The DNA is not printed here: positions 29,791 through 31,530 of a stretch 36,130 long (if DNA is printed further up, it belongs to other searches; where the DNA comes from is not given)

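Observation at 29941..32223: Class III cyclase with a Glu/Gly specificity pair, divergent to a CRP-family regulator: candidate bacterial cGMP circuit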

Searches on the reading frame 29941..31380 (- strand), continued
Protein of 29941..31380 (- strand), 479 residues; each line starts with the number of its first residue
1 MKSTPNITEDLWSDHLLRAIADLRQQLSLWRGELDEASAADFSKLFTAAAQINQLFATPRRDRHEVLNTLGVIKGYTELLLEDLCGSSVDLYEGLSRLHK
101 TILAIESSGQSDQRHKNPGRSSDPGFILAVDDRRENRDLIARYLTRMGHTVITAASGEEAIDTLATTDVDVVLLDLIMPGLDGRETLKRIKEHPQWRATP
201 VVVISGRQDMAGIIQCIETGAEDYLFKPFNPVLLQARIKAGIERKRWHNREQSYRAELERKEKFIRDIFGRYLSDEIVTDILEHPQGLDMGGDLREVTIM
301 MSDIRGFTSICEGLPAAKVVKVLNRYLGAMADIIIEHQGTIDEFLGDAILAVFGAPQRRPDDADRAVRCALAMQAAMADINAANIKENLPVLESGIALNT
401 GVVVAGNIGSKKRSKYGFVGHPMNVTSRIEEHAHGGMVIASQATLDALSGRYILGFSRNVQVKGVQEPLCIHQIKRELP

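Call 33: find_related_loci(query=A1, collection=genome_contigs, flank=6000)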
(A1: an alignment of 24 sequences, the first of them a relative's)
Query A1 (479 aa) in genome_contigs; peptide patterns used: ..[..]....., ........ (x = any residue, [..] = any of these).
599 stretches matched a pattern (row limit reached: there are more); 556 encode a relative of the query (tblastn E <= 1e-3); the best 80 are kept; 80 distinct loci.
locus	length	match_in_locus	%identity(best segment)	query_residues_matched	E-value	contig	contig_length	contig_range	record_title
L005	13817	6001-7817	63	3-474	0e+0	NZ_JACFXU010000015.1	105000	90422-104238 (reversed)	Sediminihaliea albiluteola strain F7430 contig_15, whole genome shotgun sequence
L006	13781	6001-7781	64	11-474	0e+0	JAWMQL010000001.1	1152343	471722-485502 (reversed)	Halieaceae bacterium WSDMB12 NODE_1_length_1152343_cov_27.092945, whole genome shotgun sequence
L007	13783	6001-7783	62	1-475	0e+0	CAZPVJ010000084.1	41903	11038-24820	MAG TPA_asm: uncultured Alteromonadaceae bacterium isolate SRP182702_co1_249 genome assembly, contig: k141_2354622, whol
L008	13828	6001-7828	63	4-474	0e+0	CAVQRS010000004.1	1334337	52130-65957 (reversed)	MAG: uncultured Gammaproteobacteria bacterium isolate MFD09779.bin.2.259 genome assembly, contig: contig_24649, whole ge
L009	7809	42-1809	63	8-474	0e+0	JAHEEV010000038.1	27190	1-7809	MAG: Halieaceae bacterium isolate Ww294 NODE_2873_length_27190_cov_19.813255, whole genome shotgun sequence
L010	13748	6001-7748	63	12-479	0e+0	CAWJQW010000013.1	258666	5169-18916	MAG: uncultured Gammaproteobacteria bacterium isolate MFD03804.bin.2.195 genome assembly, contig: contig_4179, whole gen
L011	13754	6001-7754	61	12-477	0e+0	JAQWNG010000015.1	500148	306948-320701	MAG: Halioglobus sp. isolate cluster2_bin.173 k141_4503107, whole genome shotgun sequence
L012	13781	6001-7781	62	4-474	0e+0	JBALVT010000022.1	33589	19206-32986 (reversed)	MAG: Halioglobus sp. isolate 5NakV-15 NODE_22_length_33589_cov_3.099785, whole genome shotgun sequence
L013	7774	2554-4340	62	5-475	0e+0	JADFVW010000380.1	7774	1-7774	MAG: Proteobacteria bacterium isolate C1.bin.33 k83_4778236, whole genome shotgun sequence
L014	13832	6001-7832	61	1-474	0e+0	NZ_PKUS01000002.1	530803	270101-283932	Pseudohalioglobus lutimaris strain HF004 contig2, whole genome shotgun sequence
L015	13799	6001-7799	63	1-475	0e+0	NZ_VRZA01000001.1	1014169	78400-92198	Parahaliea maris strain HSLHS9 NODE_1_length_1014169_cov_169.222, whole genome shotgun sequence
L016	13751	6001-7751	61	12-474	0e+0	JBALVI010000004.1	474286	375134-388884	MAG: Halioglobus sp. isolate 5NakV-04 NODE_17_length_474286_cov_82.690071, whole genome shotgun sequence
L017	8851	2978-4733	62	12-475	0e+0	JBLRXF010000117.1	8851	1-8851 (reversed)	MAG: Haliea sp. isolate TamC05-30 NODE_117_length_8851_cov_3.133349, whole genome shotgun sequence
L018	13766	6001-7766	61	12-474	0e+0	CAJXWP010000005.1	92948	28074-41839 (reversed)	MAG TPA_asm: uncultured Haliea sp. isolate SRR5620817_bin.66_MetaBAT_v2.12.1_MAG genome assembly, contig: NODE_109_lengt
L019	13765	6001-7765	63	10-477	0e+0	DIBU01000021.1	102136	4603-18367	MAG TPA_asm: Halieaceae bacterium UBA5044 UBA5044_contig_326, whole genome shotgun sequence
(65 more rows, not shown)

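Call 54: predict_structure(alignment_id=A1)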
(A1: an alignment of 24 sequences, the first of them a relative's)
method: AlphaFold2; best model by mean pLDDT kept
length: 479 residues; sequences in the alignment: 24
mean_pLDDT: 73.6   pTM: 0.44
mean pLDDT of the five models: 73.6, 65.1, 64.1, 56.2, 55.3
residues with pLDDT >= 90: 72; 70-90: 249; 50-70: 86; < 50: 72
segments of 3 or more residues with pLDDT < 50: 1-7, 110-122, 251-292, 408-416
pLDDT, mean of each block of 10 residues (from residue 1): 44 81 88 79 88 80 73 81 76 87 68 33 72 80 72 86 84 79 80 78 70 62 65 66 60 43 45 42 39 73 73 78 81 82 64 75 94 91 92 90 61 49 82 89 93 94 80 92
secondary structure, 60 per line:
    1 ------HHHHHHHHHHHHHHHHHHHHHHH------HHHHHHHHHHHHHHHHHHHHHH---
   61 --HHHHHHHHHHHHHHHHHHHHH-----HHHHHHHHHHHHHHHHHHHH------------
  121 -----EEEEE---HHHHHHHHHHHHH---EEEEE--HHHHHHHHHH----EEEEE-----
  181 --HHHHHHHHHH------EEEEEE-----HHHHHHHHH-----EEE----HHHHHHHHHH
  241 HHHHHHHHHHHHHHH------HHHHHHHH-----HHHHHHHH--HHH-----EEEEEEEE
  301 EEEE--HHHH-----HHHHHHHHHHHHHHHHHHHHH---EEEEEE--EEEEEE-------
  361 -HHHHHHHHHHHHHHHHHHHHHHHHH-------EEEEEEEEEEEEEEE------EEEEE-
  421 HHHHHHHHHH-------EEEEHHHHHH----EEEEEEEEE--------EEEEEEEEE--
elements in order: H7-29 H36-57 H63-83 H89-108 E126-130 H134-146 E150-154 H157-166 E171-175 H183-192 E199-204 H210-218 E224-226 H231-255 H262-269 H275-282 E293-304 H307-310 H316-336 E340-345 E348-353 H362-386 E394-408 E415-419 H421-430 E438-441 H442-447 E452-460 E469-477

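Call 72: fold_search(model_id=the predicted structure, library=pdb)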
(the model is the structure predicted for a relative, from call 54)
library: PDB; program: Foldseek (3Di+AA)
matches with E <= 10: 1588; with E <= 0.001: 711
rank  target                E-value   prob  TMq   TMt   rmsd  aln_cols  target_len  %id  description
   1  6fht_A                1.7e-23  1.00  0.38  0.25  12.1       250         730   44  Crystal structure of an artificial phytochrome regulated adenylate/guanylate cyclase in its dark adapted Pr form (released 2018-04-18)
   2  6fht_B                1.7e-23  1.00  0.38  0.25  12.3       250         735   44  Crystal structure of an artificial phytochrome regulated adenylate/guanylate cyclase in its dark adapted Pr form (released 2018-04-18)
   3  2w01_D                4.6e-23  1.00  0.37  0.88   1.8       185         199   52  Crystal structure of the guanylyl cyclase Cya2 (released 2008-09-30)
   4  2w01_B                3.1e-22  1.00  0.37  0.88   1.7       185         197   52  Crystal structure of the guanylyl cyclase Cya2 (released 2008-09-30)
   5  2w01_C                5.7e-22  1.00  0.37  0.86   1.9       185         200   52  Crystal structure of the guanylyl cyclase Cya2 (released 2008-09-30)
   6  2w01_A                1.5e-21  1.00  0.37  0.87   1.7       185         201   52  Crystal structure of the guanylyl cyclase Cya2 (released 2008-09-30)
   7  1wc1_B                1.9e-17  1.00  0.37  0.87   1.9       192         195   29  Soluble adenylyl cyclase CyaC from S. platensis in complex with Rp- ATPalphaS (released 2004-12-20)
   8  1wc1_C                2.0e-17  1.00  0.37  0.88   1.9       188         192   30  Soluble adenylyl cyclase CyaC from S. platensis in complex with Rp- ATPalphaS (released 2004-12-20)
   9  1wc1_A                2.4e-17  1.00  0.36  0.86   1.9       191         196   29  Soluble adenylyl cyclase CyaC from S. platensis in complex with Rp- ATPalphaS (released 2004-12-20)
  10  1wc3_B                3.0e-17  1.00  0.37  0.87   2.2       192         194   30  Soluble adenylyl cyclase CyaC from S. platensis in complex with alpha, beta-methylene-ATP and Strontium (released 2004-12-20)
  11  1wc0_B                5.2e-17  1.00  0.37  0.87   2.1       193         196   30  Soluble adenylyl cyclase CyaC from S. platensis in complex with alpha, beta-methylene-ATP (released 2004-12-20)
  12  1wc4_B                2.4e-16  1.00  0.37  0.87   2.1       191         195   30  Soluble adenylyl cyclase CyaC from S. platensis in complex with alpha, beta-methylene-ATP and Europium (released 2004-12-20)
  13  2bw7_B                2.8e-16  1.00  0.37  0.88   2.1       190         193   30  A novel mechanism for adenylyl cyclase inhibition from the crystal structure of its complex with catechol estrogen (released 2005-07-20)
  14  3r5g_B                2.9e-16  1.00  0.38  0.89   2.1       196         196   31  Crystal structure of the adenylyl cyclase CyaB from P. aeruginosa (released 2012-01-11)
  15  1wc0_A                2.9e-16  1.00  0.37  0.86   2.1       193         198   30  Soluble adenylyl cyclase CyaC from S. platensis in complex with alpha, beta-methylene-ATP (released 2004-12-20)
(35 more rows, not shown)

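Call 73: search_protein_families(library=pfam, alignment_id=A1, max_evalue=0.01)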
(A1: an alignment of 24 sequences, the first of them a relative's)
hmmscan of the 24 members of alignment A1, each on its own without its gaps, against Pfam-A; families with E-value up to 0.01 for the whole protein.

A. member 1, P0001 (479 aa): 3 families
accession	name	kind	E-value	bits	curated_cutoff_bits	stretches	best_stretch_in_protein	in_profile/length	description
PF00072.30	Response_reg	-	8.8e-28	97.1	30.2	1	127-238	1-110/111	Response regulator receiver domain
PF00211.25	Guanylate_cyc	-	2e-23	83.4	21.9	1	295-468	7-175/183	Adenylate and Guanylate cyclase catalytic domain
PF14689.11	SPOB_a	-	0.0069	16.4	28.1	0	51-79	8-36/62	Sensor_kinase_SpoOB-type, alpha-helical domain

B. families by the number of members that match (of 24 scanned): 7 families
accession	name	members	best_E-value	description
PF00072.30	Response_reg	24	5.6e-32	Response regulator receiver domain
PF00211.25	Guanylate_cyc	24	1.8e-28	Adenylate and Guanylate cyclase catalytic domain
PF00512.31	HisKA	21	1.3e-05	His Kinase A (phospho-acceptor) domain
PF14689.11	SPOB_a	5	0.0025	Sensor_kinase_SpoOB-type, alpha-helical domain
PF24564.1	DUF7605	2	0.0014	Domain of unknown function (DUF7605)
PF00648.27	Peptidase_C2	1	0.0067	Calpain family cysteine protease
PF20274.4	cREC_REC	1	0.0077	Cyclic-phosphate processing Receiver domain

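Call 74: search_protein_families(library=padloc, proteins=[window:29941-31380:-], max_evalue=0.001)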
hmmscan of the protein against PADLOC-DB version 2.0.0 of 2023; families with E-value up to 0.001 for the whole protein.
window:29941-31380:- (479 aa): 13 families
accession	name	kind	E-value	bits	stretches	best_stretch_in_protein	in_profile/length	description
PDLC00734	PycC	-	2e-20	71.2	1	254-433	145-324/374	Pycsar cyclase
PDLC02367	PycC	-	1.8e-18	64.8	1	296-449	43-193/226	-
PDLC00766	PycC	-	5.7e-13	46.9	1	295-448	43-195/232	Pycsar cyclase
PDLC00764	PycC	-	6.6e-09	33.2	1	261-387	57-186/449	Pycsar cyclase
PDLC02370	PycC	-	2.4e-08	31.7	1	251-385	35-171/340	-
PDLC00765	PycC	-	3e-08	31.2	1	298-450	259-414/477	Pycsar cyclase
PDLC02369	PycC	-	6e-08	30.5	1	294-454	44-197/248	-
PDLC02368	PycC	-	1.1e-06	26.5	1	297-427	45-176/234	-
PDLC02366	PycC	-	8.8e-06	22.9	1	317-444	72-198/486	-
PDLC00762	PycC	-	1.1e-05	22.6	1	318-443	75-202/508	Pycsar cyclase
PDLC04055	PD-T4-6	-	8.2e-05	19.5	1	111-239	352-480/496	-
PDLC00405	SduA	-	0.00029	18.5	1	127-185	9-67/323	DUF4263 domain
PDLC04725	PDC-M60B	-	0.00039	18.3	1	127-183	6-64/158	-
